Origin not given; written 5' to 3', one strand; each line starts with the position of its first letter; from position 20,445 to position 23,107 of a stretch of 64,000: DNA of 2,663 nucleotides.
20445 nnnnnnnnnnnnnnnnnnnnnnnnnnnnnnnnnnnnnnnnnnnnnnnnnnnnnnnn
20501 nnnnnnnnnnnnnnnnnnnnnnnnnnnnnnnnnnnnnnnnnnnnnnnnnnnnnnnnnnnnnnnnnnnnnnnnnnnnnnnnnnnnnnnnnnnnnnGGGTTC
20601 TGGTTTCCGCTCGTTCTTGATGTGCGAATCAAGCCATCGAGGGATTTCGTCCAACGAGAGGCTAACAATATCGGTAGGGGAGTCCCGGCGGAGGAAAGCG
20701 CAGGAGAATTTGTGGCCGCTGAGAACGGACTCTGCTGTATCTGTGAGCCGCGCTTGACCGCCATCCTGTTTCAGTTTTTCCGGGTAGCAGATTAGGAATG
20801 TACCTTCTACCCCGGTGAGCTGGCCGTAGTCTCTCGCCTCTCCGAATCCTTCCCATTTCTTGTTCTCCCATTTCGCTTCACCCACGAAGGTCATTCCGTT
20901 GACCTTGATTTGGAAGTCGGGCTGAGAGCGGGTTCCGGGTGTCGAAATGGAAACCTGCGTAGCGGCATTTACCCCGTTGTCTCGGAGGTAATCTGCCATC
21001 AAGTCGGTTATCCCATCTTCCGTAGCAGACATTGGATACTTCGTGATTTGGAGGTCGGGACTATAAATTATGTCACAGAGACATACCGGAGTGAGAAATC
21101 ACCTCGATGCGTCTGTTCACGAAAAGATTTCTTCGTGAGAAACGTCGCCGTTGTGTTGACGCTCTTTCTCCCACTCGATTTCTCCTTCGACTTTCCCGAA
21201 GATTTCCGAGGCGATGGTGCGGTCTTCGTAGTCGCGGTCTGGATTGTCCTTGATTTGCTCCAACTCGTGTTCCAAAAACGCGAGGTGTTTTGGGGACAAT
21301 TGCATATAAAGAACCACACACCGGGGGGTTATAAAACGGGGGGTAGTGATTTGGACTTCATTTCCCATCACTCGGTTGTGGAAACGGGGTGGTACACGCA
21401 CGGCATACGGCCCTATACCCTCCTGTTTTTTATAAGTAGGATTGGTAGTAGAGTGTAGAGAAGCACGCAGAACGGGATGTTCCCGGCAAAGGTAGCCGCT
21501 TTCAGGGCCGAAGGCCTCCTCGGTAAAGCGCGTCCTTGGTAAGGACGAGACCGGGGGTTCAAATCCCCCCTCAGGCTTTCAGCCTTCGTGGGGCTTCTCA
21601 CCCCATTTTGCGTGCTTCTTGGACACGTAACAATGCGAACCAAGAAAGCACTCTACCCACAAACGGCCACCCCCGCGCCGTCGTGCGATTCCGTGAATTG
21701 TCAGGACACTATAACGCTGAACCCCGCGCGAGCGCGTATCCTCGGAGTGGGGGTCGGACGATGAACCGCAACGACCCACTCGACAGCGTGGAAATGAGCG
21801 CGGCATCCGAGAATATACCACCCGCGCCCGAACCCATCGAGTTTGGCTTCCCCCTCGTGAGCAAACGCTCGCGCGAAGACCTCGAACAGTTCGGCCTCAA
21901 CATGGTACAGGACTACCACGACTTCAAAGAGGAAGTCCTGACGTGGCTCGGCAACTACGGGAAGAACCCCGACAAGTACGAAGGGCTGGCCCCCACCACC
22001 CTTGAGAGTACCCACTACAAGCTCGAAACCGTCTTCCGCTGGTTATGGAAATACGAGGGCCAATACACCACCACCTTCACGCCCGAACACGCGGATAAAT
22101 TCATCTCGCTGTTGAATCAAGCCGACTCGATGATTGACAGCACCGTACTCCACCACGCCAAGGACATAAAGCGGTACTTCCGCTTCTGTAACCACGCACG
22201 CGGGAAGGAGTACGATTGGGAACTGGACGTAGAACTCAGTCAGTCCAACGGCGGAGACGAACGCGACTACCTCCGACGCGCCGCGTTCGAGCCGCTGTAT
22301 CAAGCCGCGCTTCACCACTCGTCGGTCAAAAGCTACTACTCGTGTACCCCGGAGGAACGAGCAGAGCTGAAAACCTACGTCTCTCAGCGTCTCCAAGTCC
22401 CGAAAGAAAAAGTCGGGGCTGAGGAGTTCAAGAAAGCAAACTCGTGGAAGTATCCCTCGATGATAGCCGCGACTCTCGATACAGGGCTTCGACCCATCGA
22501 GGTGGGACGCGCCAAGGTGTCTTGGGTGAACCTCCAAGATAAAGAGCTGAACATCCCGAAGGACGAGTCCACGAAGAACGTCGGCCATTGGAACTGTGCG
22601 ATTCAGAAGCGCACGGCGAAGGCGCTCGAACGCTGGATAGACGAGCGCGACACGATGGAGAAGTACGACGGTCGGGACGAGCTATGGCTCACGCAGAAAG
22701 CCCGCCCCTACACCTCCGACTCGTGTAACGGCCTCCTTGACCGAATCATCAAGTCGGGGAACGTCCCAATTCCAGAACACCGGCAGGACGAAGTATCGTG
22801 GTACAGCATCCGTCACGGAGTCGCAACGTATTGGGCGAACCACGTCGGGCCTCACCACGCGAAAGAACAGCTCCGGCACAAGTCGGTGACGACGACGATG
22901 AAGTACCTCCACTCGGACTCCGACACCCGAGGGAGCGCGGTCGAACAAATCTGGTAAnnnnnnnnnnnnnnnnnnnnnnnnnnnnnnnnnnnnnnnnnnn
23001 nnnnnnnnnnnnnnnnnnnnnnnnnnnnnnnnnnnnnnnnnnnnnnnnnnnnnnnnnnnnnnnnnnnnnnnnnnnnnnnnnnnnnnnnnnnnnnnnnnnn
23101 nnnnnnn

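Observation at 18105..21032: Complete MmeI-like Type IIG restriction-modification enzyme in a viral genome, adjacent to the integration module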

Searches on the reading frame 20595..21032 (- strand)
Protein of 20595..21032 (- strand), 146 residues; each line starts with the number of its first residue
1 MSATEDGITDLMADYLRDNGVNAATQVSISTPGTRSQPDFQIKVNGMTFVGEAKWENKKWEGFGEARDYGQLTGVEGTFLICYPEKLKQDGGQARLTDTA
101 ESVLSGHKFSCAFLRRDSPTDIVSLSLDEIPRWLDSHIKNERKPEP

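Call 49: search_solved_structures(query=A3, max_evalue=10, show_alignments=3)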
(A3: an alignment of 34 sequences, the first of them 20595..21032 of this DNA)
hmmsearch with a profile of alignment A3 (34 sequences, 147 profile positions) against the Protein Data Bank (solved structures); distinct sequences matched with E-value up to 10: 3.
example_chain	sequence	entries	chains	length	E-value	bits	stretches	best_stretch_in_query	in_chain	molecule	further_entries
4jc0_A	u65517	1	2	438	0.63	13.2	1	36-93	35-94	Ribosomal protein S12 methylthiotransferase RimO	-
5lji_A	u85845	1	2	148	0.79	12.9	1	5-49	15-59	Flavodoxin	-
5ljl_A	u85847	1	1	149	0.8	12.9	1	5-49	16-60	Flavodoxin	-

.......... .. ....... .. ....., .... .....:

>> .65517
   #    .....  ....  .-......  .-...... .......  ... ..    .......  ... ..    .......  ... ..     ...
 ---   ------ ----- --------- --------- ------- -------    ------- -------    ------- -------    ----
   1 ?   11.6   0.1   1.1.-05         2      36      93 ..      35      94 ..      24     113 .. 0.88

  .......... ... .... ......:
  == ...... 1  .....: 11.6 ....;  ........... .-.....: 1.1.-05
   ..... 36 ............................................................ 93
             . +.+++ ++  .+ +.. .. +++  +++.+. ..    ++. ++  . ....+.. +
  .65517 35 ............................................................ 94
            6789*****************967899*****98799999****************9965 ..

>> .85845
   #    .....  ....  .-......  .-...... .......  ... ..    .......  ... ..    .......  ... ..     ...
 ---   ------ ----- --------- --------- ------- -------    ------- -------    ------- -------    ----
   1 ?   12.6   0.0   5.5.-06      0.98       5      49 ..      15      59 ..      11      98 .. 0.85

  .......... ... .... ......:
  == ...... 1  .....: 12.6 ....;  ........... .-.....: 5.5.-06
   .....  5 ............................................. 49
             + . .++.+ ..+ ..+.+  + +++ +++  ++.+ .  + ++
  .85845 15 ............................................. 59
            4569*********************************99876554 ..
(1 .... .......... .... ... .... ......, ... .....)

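Call 50: search_protein_families(library=pfam, alignment_id=A3, max_evalue=1)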
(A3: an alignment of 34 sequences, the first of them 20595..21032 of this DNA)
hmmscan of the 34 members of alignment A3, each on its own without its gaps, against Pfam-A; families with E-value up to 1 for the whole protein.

A. member 1, window:20595-21032:- (146 aa): 0 families

B. families by the number of members that match (of 34 scanned): 14 families
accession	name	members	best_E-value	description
PF16045.11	LisH_2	2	0.019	LisH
PF14553.12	YqbF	2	0.15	YqbF, hypothetical protein domain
PF04313.20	HSDR_N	1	0.0083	Type I restriction enzyme R protein N terminus (HSDR_N)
PF19048.6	SidE_mART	1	0.033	SidE mono-ADP-ribosyltransferase domain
PF03129.25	HGTP_anticodon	1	0.054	Anticodon binding domain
PF00070.33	Pyr_redox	1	0.056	Pyridine nucleotide-disulphide oxidoreductase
PF22095.1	BT_3535-like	1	0.059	BT_3535-like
PF09181.15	ProRS-C_2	1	0.14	Prolyl-tRNA synthetase, C-terminal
PF07992.20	Pyr_redox_2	1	0.15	Pyridine nucleotide-disulphide oxidoreductase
PF21257.3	PHD_ash2p_like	1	0.16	ASH2, PHD zinc finger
PF09286.16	Pro-kuma_activ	1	0.16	Pro-kumamolisin, activation domain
PF06528.17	Phage_P2_GpE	1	0.18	Phage P2 GpE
PF24818.1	PH_TRF2_HOY1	1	0.19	TRF2/HOY1 PH-like domain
PF13848.12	Thioredoxin_6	1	0.28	Thioredoxin-like domain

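Call 53: predict_structure(alignment_id=A3)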
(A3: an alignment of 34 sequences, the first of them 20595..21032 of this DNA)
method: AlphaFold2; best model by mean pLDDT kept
length: 146 residues; sequences in the alignment: 34
mean_pLDDT: 91.2   pTM: 0.86
mean pLDDT of the five models: 91.2, 90.6, 89.9, 88.9, 88.1
residues with pLDDT >= 90: 113; 70-90: 26; 50-70: 7; < 50: 0
segments of 3 or more residues with pLDDT < 50: none
pLDDT, mean of each block of 10 residues (from residue 1): 86 97 93 89 95 97 95 94 93 73 95 93 97 93 69
secondary structure, 60 per line:
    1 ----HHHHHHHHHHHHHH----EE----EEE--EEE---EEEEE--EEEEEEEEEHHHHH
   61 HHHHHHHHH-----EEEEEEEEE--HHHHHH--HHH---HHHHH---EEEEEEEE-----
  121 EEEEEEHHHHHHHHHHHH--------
elements in order: H5-18 E29-31 E34-36 E40-44 E47-55 H56-69 E75-83 H86-91 H100-104 E108-115 E121-126 H127-138

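Call 79: search_protein_representatives(alignment_id=A3)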
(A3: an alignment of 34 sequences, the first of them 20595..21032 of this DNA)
Query: 34 sequences, 147 profile positions. Proteins with E-value up to 0.001 (for the whole library): 119; up to 1e-10: 64; up to 1e-30: 28. The best 119 are listed.
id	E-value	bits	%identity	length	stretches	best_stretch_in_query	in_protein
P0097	8.6e-55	201.0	-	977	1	1-143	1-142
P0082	3.0e-54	199.2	-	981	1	1-144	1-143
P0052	6.5e-54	198.2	-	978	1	1-145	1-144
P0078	1.9e-53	196.6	-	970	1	1-146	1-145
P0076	1.4e-50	187.3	-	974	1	3-146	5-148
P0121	3.3e-50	186.1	-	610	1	1-146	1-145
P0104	1.8e-49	183.7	-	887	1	1-146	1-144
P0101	3.5e-47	176.3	-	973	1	1-144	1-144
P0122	3.9e-46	172.9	-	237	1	1-143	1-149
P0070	4.3e-46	172.8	-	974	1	2-144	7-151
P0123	1.2e-44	168.1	-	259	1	1-145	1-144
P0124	2.8e-44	166.9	-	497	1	1-145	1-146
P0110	5.8e-44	165.9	-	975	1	2-142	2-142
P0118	1.5e-43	164.6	-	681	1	1-146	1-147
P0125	4.0e-43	163.1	-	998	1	1-146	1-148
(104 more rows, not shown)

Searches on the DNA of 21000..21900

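Call 76: search_rna_families(source=window, start=21000, end=21900, threshold=evalue, max_evalue=1, show_alignments=1)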
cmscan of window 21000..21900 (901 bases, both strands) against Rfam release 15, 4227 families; matches with E-value up to 1: 1.
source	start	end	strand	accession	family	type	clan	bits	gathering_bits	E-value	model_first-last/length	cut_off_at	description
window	21507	21577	+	RF00005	tRNA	Gene; tRNA;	CL00001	34.8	29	2.1e-05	1-71/71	no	tRNA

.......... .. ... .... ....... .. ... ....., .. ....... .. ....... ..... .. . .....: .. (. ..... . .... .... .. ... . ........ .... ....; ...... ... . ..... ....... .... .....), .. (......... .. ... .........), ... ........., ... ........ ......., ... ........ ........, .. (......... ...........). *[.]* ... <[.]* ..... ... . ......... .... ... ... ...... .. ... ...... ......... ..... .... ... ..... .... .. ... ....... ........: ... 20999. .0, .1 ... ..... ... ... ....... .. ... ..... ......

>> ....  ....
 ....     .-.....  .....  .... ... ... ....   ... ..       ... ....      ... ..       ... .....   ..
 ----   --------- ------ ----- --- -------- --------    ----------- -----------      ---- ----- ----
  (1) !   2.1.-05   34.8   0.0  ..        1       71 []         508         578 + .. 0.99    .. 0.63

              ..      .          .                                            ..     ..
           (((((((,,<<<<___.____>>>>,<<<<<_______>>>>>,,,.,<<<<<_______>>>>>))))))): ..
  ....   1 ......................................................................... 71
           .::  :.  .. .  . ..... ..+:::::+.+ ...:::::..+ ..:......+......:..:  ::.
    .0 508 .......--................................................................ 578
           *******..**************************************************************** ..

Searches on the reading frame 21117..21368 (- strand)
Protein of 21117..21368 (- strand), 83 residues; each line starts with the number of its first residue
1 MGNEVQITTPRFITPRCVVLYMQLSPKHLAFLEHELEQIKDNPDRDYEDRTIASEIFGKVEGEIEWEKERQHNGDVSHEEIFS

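Call 38: search_protein_families(library=pfam, proteins=[window:21117-21368:-], max_evalue=0.01)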
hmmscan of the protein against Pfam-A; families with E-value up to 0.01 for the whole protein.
window:21117-21368:- (83 aa): 0 families

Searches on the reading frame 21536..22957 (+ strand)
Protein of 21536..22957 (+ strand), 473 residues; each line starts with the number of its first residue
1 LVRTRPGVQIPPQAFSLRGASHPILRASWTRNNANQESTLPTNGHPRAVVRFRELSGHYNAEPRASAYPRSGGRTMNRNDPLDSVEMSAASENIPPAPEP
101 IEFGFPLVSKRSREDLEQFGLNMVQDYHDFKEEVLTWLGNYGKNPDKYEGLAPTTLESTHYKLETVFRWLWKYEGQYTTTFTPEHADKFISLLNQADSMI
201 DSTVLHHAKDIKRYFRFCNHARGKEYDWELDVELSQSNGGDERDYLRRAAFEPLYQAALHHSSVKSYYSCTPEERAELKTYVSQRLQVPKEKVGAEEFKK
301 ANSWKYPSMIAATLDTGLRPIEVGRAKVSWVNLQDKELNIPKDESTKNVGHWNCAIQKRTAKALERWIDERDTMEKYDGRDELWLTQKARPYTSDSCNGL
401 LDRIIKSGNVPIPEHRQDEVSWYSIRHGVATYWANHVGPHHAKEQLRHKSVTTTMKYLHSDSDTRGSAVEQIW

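Call 3: search_protein_families(library=pfam, proteins=[window:21536-22957:+], max_evalue=0.01)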
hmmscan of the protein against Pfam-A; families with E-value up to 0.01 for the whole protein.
window:21536-22957:+ (473 aa): 1 family
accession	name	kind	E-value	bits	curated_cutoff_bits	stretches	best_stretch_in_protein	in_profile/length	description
PF00589.27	Phage_integrase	-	1e-15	58.4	27.1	1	302-461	20-169/172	Phage integrase family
